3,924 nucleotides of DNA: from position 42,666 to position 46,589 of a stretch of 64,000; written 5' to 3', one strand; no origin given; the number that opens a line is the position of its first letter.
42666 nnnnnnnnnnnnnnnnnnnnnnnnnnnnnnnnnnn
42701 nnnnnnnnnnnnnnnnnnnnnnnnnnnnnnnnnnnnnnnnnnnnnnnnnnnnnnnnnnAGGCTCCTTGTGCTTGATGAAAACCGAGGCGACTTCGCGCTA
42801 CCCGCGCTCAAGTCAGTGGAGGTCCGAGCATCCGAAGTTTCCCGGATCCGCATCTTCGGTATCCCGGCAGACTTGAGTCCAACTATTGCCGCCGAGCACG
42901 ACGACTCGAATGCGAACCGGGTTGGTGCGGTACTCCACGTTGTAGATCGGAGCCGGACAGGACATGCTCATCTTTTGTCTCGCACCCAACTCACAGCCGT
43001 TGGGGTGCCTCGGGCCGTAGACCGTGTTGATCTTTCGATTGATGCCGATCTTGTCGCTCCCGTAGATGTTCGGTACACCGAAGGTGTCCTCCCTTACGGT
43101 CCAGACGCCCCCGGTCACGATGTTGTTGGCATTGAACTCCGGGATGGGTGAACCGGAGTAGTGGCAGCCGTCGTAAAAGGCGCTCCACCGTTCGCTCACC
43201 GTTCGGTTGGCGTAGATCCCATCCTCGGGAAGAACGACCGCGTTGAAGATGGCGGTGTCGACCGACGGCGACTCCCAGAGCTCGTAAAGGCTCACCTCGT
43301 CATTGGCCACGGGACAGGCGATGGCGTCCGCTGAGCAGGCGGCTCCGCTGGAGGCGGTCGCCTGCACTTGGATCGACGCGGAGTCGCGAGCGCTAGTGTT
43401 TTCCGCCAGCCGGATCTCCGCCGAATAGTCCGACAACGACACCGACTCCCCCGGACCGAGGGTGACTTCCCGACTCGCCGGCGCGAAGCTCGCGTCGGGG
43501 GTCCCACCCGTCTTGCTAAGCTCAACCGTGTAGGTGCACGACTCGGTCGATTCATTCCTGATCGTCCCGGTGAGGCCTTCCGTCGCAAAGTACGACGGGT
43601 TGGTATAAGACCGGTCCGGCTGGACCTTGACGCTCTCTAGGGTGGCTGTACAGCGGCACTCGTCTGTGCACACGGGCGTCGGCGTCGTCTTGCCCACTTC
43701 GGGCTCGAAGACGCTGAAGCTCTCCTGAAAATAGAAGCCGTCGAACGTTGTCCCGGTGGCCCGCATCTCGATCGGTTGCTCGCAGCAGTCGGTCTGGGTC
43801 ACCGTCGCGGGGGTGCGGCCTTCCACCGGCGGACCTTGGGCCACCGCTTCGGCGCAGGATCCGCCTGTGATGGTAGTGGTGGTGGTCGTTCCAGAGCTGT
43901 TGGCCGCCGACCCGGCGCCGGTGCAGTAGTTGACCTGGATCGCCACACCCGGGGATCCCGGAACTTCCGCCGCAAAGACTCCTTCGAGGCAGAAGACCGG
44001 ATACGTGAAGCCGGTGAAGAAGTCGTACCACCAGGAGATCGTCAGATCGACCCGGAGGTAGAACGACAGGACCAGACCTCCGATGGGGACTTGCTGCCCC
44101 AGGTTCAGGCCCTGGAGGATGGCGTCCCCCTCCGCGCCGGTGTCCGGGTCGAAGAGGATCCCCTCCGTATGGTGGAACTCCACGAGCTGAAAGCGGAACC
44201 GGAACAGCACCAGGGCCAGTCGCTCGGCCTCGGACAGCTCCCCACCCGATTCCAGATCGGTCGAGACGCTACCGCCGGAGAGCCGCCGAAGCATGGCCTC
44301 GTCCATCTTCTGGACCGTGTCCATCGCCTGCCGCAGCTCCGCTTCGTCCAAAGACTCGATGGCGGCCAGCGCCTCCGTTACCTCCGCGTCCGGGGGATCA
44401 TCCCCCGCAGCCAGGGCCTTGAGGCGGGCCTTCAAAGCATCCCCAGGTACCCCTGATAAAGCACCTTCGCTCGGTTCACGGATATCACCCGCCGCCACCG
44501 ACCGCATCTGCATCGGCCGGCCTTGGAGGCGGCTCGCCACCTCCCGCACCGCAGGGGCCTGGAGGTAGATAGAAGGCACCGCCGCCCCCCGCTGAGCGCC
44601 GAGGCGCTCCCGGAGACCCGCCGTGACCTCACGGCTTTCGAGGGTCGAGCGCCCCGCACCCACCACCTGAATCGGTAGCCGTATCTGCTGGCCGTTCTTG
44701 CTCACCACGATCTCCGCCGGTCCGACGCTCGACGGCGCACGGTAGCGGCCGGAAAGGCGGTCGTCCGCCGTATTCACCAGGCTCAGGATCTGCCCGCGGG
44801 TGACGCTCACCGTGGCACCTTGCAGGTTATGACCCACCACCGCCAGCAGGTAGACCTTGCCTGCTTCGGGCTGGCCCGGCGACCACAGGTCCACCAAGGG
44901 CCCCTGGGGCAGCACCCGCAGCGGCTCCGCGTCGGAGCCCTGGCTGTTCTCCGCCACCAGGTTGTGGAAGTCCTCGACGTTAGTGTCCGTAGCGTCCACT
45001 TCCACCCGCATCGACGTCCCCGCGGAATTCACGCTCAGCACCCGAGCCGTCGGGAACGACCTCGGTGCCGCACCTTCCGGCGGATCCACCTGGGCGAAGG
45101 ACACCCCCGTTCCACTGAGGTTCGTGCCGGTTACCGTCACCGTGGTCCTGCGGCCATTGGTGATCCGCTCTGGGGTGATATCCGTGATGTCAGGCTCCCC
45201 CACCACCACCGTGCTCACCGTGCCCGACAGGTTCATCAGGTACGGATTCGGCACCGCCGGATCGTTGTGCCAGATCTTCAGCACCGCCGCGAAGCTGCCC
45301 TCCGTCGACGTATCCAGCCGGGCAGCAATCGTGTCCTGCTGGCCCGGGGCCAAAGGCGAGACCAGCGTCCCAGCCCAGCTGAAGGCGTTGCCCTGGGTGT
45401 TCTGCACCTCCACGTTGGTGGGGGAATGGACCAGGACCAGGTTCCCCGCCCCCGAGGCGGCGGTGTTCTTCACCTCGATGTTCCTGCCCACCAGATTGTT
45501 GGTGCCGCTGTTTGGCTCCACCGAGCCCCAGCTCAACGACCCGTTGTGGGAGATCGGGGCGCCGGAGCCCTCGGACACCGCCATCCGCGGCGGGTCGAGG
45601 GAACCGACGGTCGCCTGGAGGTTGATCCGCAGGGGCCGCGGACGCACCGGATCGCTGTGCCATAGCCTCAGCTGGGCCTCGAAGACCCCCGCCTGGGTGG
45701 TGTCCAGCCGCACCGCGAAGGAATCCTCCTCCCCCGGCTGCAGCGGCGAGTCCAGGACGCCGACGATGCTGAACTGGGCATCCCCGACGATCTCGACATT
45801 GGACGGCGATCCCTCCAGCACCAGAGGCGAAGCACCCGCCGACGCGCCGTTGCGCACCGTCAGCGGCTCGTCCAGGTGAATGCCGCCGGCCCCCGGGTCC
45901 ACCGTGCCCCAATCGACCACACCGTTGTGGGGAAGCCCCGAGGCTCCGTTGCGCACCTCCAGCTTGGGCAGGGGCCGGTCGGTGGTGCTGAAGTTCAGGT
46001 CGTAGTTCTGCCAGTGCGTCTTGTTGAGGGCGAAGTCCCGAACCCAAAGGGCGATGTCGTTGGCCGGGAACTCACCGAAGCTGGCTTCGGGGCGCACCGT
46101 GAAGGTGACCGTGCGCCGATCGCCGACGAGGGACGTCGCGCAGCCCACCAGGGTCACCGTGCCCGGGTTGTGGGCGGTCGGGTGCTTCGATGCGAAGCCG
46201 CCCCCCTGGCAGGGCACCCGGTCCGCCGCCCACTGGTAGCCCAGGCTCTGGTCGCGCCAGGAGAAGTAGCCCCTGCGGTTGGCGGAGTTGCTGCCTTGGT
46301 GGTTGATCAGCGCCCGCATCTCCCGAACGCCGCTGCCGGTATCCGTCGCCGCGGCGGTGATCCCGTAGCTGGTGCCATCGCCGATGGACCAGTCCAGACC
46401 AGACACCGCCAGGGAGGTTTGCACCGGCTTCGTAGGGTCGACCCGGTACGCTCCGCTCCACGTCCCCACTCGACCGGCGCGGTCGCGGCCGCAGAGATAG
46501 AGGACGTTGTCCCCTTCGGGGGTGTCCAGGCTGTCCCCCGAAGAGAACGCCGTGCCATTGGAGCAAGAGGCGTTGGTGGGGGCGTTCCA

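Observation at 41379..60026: Candidate new system: tandem giant Cys-rich surface protein + cognate secreted partner cassettes beside an ECF/anti-sigma pair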

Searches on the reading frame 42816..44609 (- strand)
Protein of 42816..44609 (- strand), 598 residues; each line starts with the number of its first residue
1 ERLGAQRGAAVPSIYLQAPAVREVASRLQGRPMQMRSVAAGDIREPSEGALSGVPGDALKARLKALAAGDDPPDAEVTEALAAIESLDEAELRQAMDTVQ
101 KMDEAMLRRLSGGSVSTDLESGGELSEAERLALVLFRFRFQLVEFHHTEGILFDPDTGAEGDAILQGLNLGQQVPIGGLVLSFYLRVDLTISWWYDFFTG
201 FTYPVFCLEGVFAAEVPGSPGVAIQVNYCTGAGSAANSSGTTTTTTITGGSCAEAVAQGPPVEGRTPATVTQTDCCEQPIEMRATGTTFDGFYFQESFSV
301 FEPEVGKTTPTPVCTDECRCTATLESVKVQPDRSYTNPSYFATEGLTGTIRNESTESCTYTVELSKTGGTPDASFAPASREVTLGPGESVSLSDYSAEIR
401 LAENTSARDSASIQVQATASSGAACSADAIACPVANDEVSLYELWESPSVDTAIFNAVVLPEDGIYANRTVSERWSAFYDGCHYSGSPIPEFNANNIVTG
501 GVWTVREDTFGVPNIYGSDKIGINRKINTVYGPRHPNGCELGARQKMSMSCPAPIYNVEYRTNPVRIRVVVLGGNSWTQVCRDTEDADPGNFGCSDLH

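Call 13: find_homologous_proteins(query=window:42816-44609:-, max_evalue=0.001)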
Query window:42816-44609:-: 8000 candidates shared short words with the query, none scored E <= 0.001.
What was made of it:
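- Tried and rejected: The same search with giant 1's C-terminal 600 aa returned nothing (call 13).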

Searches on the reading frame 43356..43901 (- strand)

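Call 92: search_protein_families(library=pfam, proteins=[window:43356-43901:-], max_evalue=5)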
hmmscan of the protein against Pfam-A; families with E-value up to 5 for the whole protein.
window:43356-43901:- (182 aa): 1 family
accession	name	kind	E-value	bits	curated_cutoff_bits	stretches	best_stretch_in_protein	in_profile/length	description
PF11614.14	FixG_C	-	0.24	12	25.6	1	113-156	38-79/119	IG-like fold at C-terminal of FixG, putative oxidoreductase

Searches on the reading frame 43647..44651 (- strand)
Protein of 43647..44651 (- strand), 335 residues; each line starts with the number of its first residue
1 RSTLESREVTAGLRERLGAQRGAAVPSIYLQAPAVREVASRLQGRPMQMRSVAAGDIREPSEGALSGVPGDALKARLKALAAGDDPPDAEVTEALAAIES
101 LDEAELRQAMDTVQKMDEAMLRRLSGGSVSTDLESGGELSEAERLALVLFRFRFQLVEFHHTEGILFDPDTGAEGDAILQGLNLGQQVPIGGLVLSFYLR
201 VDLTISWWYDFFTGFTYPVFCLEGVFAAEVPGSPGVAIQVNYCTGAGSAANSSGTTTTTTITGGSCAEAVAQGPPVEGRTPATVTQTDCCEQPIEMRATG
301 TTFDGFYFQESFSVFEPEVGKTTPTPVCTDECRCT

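Call 92: search_protein_families(library=pfam, proteins=[window:43647-44651:-], max_evalue=5)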
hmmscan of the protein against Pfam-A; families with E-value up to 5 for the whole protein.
window:43647-44651:- (335 aa): 2 families
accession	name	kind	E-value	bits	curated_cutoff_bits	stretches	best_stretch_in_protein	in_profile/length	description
PF05642.16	Sporozoite_P67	-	0.057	12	28.9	1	64-295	226-322/727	Sporozoite P67 surface antigen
PF11203.13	EccE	-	2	9.3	23.7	1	12-82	21-87/97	Putative type VII ESX secretion system translocon, EccE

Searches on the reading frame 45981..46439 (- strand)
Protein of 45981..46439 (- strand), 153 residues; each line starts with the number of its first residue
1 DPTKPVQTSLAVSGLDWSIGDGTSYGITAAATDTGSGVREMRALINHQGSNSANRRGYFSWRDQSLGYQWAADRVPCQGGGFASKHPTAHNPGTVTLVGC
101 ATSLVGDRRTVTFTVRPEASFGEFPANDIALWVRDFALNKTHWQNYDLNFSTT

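Call 92: search_protein_families(library=pfam, proteins=[window:45981-46439:-], max_evalue=5)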
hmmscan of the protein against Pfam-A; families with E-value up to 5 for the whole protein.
window:45981-46439:- (153 aa): 1 family
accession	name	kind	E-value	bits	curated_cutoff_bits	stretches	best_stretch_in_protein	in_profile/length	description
PF08547.18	CIA30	-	0.016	15.7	24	1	78-151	47-116/157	Complex I intermediate-associated protein 30 (CIA30)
